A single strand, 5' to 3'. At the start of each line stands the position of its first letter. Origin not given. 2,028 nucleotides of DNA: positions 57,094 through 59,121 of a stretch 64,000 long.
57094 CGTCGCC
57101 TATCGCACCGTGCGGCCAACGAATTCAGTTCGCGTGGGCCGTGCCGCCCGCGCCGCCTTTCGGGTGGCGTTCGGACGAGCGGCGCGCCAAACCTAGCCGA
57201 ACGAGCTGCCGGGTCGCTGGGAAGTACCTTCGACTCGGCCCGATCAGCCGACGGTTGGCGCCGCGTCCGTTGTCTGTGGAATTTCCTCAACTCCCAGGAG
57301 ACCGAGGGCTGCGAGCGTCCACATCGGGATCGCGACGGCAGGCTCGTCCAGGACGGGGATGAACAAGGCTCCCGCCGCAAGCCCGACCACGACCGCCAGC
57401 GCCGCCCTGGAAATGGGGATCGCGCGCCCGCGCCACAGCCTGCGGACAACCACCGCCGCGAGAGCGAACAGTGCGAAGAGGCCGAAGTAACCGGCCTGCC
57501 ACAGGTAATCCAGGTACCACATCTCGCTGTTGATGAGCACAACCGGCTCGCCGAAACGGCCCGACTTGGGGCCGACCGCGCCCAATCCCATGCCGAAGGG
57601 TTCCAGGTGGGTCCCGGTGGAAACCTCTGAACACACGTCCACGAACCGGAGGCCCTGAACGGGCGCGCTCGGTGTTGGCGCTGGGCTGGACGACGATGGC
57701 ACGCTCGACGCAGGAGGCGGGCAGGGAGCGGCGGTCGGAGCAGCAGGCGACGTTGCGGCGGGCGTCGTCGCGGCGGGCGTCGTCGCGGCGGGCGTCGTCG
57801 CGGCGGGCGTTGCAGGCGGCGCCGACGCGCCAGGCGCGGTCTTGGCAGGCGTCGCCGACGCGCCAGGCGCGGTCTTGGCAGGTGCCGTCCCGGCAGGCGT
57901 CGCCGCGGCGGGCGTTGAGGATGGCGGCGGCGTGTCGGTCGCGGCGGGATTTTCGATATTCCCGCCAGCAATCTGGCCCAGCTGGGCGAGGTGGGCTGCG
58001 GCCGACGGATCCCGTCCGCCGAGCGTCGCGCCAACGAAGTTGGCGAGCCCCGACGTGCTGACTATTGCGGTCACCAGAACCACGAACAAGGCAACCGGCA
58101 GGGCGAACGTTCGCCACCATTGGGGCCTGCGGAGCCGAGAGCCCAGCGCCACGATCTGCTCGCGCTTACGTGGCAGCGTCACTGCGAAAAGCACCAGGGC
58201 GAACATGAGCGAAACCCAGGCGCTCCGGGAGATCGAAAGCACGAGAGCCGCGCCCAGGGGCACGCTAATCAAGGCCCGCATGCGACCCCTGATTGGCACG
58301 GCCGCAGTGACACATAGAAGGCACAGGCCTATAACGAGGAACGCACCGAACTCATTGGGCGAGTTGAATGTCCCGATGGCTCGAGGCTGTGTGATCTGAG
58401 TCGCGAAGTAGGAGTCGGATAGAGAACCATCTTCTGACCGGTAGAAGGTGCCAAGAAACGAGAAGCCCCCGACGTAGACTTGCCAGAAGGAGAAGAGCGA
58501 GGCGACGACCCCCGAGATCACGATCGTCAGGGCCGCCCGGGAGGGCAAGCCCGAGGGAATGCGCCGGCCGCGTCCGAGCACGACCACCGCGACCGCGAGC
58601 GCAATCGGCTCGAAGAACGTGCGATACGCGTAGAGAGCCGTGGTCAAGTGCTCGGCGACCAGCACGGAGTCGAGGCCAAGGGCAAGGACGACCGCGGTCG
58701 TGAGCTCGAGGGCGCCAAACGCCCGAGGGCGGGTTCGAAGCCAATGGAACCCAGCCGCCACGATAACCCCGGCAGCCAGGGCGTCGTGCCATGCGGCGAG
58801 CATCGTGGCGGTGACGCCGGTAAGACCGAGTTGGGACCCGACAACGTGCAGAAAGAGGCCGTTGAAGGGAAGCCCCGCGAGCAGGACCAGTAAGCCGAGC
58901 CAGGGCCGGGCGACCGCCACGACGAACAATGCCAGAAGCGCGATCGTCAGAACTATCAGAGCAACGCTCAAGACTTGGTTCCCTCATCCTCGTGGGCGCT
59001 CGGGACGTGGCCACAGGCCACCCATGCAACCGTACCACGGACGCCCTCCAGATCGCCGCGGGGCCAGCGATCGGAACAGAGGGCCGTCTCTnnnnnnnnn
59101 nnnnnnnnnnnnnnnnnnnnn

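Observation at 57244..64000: Two Wzy_C (O-antigen ligase/polymerase-like) proteins, each with a Pro/Thr/Ala linker encoded by perfect short DNA tandem repeats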

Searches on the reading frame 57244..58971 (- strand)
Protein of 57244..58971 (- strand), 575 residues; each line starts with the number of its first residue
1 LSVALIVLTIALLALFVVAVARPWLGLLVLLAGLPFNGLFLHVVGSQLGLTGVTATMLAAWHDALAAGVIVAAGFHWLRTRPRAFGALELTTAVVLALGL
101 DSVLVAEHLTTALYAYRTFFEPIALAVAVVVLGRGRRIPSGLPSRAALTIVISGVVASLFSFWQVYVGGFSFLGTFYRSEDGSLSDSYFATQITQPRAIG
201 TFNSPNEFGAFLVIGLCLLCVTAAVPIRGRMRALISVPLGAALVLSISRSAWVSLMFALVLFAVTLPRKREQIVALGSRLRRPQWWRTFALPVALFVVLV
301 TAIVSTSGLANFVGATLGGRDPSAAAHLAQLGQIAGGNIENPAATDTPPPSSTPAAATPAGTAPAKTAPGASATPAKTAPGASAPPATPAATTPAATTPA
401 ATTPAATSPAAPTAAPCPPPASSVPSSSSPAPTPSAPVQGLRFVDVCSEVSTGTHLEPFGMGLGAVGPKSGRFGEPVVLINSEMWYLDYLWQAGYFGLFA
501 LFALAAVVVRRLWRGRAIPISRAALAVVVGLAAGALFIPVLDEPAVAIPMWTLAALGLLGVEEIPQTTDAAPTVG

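Call 8: search_protein_families(library=pfam, proteins=[window:57244-58971:-], max_evalue=0.1)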
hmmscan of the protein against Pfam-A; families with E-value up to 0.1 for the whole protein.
window:57244-58971:- (575 aa): 1 family
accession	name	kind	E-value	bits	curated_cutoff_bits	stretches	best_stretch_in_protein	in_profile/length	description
PF04932.20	Wzy_C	-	1.7e-05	25.1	31.7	1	236-325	3-82/149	O-Antigen ligase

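Call 13: find_homologous_proteins(query=window:57244-58971:-, max_evalue=0.00001)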
Query window:57244-58971:- (575 aa): 30 proteins with E <= 0.00001 among 8000 candidates.
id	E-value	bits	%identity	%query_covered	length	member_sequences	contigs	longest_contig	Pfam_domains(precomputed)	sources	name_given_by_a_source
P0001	0.0e+0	1196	99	100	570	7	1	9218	PF04932.21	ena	-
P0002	7.6e-210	716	63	99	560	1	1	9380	-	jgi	jgi:hypothetical protein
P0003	4.4e-184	631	57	96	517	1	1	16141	-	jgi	jgi:hypothetical protein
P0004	1.2e-183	630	56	97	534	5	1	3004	-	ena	-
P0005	3.3e-182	625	56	96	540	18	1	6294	-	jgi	jgi:hypothetical protein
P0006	1.3e-176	607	55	96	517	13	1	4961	-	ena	-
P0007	6.6e-121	423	47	55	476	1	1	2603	-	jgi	jgi:hypothetical protein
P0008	7.8e-119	416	52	57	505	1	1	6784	-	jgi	jgi:hypothetical protein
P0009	5.0e-116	407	49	55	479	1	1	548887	-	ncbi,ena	-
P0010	2.4e-114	401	47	63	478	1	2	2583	-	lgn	-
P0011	2.9e-113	397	46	60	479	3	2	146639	-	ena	-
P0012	8.8e-110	386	41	96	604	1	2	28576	-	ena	-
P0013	1.9e-109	385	49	57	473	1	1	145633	-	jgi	jgi:hypothetical protein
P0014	2.0e-104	368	47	58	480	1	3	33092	-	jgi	jgi:hypothetical protein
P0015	3.3e-97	344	41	98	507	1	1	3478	PF04932.21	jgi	jgi:hypothetical protein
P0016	1.4e-93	332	48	53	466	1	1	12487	PF04932.21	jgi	jgi:hypothetical protein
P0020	2.4e-89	319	42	54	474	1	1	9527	PF04932.21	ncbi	-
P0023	2.4e-82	295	45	57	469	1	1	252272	PF04932.21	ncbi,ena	-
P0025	1.1e-77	280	44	54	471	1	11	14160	PF04932.21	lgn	-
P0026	4.1e-77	278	41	59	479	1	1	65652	PF04932.21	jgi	jgi:hypothetical protein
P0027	4.2e-76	275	42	56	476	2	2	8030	PF04932.21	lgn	-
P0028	4.5e-76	275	41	56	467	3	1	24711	PF04932.21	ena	-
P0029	4.2e-69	252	40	56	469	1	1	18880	PF04932.21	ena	-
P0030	2.5e-68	249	42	56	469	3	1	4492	PF04932.21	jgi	jgi:O-Antigen ligase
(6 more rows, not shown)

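Call 19: list_cluster_members(proteins=[P0001, P0031, P0032, P0005, P0006, P0034, P0004, P0012])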
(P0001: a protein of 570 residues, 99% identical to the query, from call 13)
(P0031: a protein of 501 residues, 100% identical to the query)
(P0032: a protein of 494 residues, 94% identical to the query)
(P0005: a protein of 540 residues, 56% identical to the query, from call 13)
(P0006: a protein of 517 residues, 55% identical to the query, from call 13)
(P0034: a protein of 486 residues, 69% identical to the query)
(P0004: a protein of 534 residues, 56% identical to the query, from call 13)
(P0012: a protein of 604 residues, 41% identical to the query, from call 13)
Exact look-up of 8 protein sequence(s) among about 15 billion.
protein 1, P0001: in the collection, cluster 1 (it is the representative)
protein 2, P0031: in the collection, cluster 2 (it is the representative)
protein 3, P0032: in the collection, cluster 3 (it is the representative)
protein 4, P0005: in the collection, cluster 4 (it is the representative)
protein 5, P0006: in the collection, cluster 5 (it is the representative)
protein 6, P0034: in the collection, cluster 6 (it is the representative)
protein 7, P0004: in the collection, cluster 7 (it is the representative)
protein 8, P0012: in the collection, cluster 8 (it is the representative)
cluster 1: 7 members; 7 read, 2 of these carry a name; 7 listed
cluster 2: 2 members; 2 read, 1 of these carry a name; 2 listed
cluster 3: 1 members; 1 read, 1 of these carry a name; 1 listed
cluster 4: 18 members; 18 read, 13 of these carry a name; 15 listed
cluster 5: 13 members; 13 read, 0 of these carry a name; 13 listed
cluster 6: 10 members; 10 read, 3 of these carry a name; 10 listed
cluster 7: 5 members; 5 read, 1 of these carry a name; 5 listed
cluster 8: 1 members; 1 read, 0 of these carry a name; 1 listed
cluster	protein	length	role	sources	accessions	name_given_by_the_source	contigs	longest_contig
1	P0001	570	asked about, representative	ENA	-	-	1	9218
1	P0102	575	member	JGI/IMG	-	hypothetical protein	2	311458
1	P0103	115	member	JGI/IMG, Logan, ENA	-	hypothetical protein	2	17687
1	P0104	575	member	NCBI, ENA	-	-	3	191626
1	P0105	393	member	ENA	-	-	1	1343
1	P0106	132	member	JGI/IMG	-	-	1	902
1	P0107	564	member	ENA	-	-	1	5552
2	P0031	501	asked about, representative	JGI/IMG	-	hypothetical protein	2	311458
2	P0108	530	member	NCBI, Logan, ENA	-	-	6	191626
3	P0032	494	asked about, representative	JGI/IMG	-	hypothetical protein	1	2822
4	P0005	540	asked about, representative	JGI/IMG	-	hypothetical protein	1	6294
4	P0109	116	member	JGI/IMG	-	membrane-associated PAP2 superfamily phosphatase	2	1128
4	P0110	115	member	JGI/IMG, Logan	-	membrane-associated PAP2 superfamily phosphatase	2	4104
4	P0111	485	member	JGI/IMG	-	hypothetical protein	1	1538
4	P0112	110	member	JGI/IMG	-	membrane-associated PAP2 superfamily phosphatase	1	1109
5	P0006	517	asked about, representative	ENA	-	-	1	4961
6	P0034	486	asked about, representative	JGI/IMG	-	-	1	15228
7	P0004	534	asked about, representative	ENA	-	-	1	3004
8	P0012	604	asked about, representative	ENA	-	-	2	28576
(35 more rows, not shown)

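Call 26: search_protein_families(library=ncbifam, proteins=[P0102], max_evalue=0.1)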
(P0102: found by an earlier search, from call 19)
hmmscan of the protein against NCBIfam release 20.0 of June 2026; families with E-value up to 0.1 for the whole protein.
P0102 (575 aa): 0 families

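Call 28: search_protein_families(library=pfam, proteins=[P0023], max_evalue=0.01)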
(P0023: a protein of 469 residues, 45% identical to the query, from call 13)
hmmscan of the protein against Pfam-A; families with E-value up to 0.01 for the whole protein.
P0023 (469 aa): 1 family
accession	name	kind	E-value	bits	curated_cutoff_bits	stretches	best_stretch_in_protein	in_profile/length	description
PF04932.20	Wzy_C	-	3.4e-10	40.3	31.7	1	236-388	2-148/149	O-Antigen ligase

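Call 32: find_related_loci(query=A3, collection=genome_contigs, flank=8000)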
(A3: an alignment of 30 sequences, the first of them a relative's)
Query A3 (575 aa) in genome_contigs; peptide patterns used: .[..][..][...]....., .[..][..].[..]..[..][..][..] (x = any residue, [..] = any of these).
23 stretches matched a pattern; 8 encode a relative of the query (tblastn E <= 1e-3); 8 distinct loci.
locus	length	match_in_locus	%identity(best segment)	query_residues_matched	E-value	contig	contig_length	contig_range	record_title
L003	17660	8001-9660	66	1-562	5e-131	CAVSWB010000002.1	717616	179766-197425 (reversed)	MAG: uncultured Chloroflexia bacterium isolate MFD05705.bin.2.41 genome assembly, contig: contig_34414, whole genome sho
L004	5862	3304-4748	61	22-570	9e-101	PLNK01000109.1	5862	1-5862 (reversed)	MAG: Chloroflexi bacterium isolate fen_1071 73.20120800_E2D.21_contig_30870, whole genome shotgun sequence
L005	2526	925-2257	68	22-572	7e-93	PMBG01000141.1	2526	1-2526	MAG: Chloroflexi bacterium isolate fen_1067 73.20120700_E3M.75_contig_1650835, whole genome shotgun sequence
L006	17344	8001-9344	50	12-558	2e-75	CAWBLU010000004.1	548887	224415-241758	MAG: uncultured Chloroflexia bacterium isolate MFD02416.bin.1.291 genome assembly, contig: contig_91724, whole genome sh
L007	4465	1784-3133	48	22-558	3e-75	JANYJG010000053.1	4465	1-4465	MAG: Chloroflexi bacterium isolate GL140_3_metabinner_70 GL140_3_k141_2977353, whole genome shotgun sequence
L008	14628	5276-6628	45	1-549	1e-71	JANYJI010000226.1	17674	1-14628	MAG: Chloroflexi bacterium isolate GL140_3_metabinner_90 GL140_3_k141_587323, whole genome shotgun sequence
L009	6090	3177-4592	38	13-566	2e-59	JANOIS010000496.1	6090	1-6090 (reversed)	MAG: Chloroflexota bacterium isolate SOY_63_metabat_166 SOY_63_k141_3420320, whole genome shotgun sequence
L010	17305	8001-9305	45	16-560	3e-51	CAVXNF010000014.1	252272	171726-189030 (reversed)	MAG: uncultured Chloroflexia bacterium isolate MFD02840.bin.2.71 genome assembly, contig: contig_78111, whole genome sho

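Call 37: search_solved_structures(query=A3, max_evalue=1, show_alignments=2)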
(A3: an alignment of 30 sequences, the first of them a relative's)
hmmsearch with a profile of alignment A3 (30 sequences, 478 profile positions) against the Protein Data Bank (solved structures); distinct sequences matched with E-value up to 1: 0.

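Call 40: find_encoding_contigs(protein=P0001, flank=3000, max_places=3)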
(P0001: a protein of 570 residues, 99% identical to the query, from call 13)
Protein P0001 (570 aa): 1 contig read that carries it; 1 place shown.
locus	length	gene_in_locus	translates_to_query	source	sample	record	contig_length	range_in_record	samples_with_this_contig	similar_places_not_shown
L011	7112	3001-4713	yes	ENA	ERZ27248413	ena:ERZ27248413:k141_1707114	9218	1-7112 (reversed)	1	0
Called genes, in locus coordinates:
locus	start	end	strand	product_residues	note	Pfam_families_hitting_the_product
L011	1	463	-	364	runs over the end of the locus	PF13524:Glyco_trans_1_2 (faint), PF20706:GT4-conflict, PF00534:Glycos_transf_1, PF13692:Glyco_trans_1_4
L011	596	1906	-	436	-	PF13439:Glyco_transf_4, PF13579:Glyco_trans_4_4 (weak), PF00534:Glycos_transf_1, PF13692:Glyco_trans_1_4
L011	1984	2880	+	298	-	PF00535:Glycos_transf_2, PF13641:Glyco_tranf_2_3, PF13632:Glyco_trans_2_3 (weak)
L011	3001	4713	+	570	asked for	PF04932:Wzy_C (weak)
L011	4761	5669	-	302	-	PF00535:Glycos_transf_2, PF10111:Glyco_tranf_2_2 (faint), PF13632:Glyco_trans_2_3, PF13641:Glyco_tranf_2_3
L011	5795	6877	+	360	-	PF13439:Glyco_transf_4 (weak), PF20706:GT4-conflict (weak), PF00534:Glycos_transf_1, PF13524:Glyco_trans_1_2 (faint), PF13692:Glyco_trans_1_4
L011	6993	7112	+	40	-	?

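Call 41: find_encoding_contigs(protein=P0107, flank=3000, max_places=3)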
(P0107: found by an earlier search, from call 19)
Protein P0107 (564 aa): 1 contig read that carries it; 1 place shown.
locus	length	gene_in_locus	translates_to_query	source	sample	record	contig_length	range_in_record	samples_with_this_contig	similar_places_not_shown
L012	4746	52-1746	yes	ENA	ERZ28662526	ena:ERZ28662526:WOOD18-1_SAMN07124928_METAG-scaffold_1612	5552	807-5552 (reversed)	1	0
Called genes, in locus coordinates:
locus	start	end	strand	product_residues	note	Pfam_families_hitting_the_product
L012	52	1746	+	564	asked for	PF04932:Wzy_C (weak)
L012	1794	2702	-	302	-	PF00535:Glycos_transf_2, PF10111:Glyco_tranf_2_2 (faint), PF13632:Glyco_trans_2_3, PF13641:Glyco_tranf_2_3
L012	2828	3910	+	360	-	PF13439:Glyco_transf_4 (weak), PF20706:GT4-conflict (weak), PF00534:Glycos_transf_1, PF13524:Glyco_trans_1_2 (faint), PF13692:Glyco_trans_1_4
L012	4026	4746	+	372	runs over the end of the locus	PF01073:3Beta_HSD, PF01370:Epimerase, PF04321:RmlD_sub_bind, PF05368:NmrA (weak), PF13460:NAD_binding_10 (weak), PF16363:GDP_Man_Dehyd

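Call 42: find_encoding_contigs(protein=P0104, flank=8000, max_places=4)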
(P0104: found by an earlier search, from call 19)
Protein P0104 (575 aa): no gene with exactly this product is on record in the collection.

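Call 45: predict_structure(alignment_id=A3)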
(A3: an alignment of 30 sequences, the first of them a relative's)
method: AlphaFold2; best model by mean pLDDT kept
length: 575 residues; sequences in the alignment: 30
mean_pLDDT: 80.9   pTM: 0.80
mean pLDDT of the five models: 80.9, 78.1, 77.4, 77.3, 77.1
residues with pLDDT >= 90: 326; 70-90: 103; 50-70: 38; < 50: 108
segments of 3 or more residues with pLDDT < 50: 342-348, 350-359, 361-365, 370-430, 438-452, 567-570, 573-575
pLDDT, mean of each block of 10 residues (from residue 1): 93 98 98 96 95 91 97 95 85 96 89 89 97 94 97 98 96 92 84 89 95 97 89 97 95 97 91 92 95 97 94 88 74 64 47 46 43 42 40 39 39 42 43 51 42 69 74 67 80 93 97 95 97 87 93 97 67 47
secondary structure, 60 per line:
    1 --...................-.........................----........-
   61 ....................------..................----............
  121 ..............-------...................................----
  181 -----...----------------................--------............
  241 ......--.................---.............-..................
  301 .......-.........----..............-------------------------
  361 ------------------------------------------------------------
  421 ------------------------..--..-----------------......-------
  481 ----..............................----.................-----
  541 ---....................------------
elements in order: H3-21 H23-47 H52-59 H61-80 H87-104 H109-134 H142-176 H205-220 H229-246 H249-265 H269-281 H283-307 H309-317 H322-335 H468-473 H485-514 H519-535 H544-563
